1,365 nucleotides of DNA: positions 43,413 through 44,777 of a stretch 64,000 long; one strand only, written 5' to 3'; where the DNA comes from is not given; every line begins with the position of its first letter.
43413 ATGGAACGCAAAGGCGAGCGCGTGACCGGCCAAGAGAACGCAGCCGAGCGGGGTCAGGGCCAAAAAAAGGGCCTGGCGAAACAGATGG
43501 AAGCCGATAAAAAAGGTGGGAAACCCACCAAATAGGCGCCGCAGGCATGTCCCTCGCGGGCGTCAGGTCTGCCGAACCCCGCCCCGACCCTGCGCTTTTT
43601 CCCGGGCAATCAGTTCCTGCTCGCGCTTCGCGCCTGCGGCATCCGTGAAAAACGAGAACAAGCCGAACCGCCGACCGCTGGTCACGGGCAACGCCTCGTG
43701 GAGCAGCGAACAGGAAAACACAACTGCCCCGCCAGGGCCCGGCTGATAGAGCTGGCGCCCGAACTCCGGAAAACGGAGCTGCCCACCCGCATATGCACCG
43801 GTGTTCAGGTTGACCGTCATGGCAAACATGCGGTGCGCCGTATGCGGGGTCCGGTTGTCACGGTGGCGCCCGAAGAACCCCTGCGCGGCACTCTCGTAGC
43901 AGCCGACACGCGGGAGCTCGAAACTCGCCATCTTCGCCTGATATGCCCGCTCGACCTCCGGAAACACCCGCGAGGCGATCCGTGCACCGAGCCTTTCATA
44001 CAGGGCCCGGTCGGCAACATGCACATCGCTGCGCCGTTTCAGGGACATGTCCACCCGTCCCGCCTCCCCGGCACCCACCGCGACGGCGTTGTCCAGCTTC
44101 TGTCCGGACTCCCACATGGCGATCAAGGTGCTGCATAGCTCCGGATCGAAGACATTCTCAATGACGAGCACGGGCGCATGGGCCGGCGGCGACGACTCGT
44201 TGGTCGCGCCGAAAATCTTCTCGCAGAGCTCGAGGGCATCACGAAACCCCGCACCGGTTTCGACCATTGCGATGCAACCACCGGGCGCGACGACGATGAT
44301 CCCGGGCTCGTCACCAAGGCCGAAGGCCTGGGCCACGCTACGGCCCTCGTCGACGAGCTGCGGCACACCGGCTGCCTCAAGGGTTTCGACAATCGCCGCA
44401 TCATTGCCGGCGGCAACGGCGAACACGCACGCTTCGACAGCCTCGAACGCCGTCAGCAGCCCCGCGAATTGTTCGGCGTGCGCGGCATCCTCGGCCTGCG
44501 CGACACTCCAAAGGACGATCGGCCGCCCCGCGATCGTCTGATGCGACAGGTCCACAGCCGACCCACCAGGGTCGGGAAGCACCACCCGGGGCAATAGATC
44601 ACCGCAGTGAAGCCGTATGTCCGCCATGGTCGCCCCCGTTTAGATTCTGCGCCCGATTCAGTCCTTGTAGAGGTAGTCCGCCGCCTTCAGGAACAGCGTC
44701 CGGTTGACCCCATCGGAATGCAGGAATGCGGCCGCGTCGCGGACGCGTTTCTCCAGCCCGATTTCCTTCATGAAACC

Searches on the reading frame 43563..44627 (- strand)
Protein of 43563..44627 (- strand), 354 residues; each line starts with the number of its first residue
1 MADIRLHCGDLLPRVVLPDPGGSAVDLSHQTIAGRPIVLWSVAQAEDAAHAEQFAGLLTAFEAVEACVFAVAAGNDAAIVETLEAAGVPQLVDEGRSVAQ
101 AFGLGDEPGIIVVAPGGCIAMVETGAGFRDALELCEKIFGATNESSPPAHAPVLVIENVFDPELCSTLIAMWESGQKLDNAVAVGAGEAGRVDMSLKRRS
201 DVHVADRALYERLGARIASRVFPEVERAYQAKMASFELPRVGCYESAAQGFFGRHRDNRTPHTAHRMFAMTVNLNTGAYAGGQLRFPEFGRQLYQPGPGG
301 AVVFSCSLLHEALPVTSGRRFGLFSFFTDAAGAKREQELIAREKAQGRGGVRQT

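Call 34: search_protein_families(library=pfam, proteins=[window:43563-44627:-], max_evalue=0.0001)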
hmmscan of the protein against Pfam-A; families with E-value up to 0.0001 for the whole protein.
window:43563-44627:- (354 aa): 1 family
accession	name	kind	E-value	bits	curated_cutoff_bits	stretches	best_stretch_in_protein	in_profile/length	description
PF00578.27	AhpC-TSA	-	4.6e-05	23.8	26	1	9-119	2-121/124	AhpC/TSA family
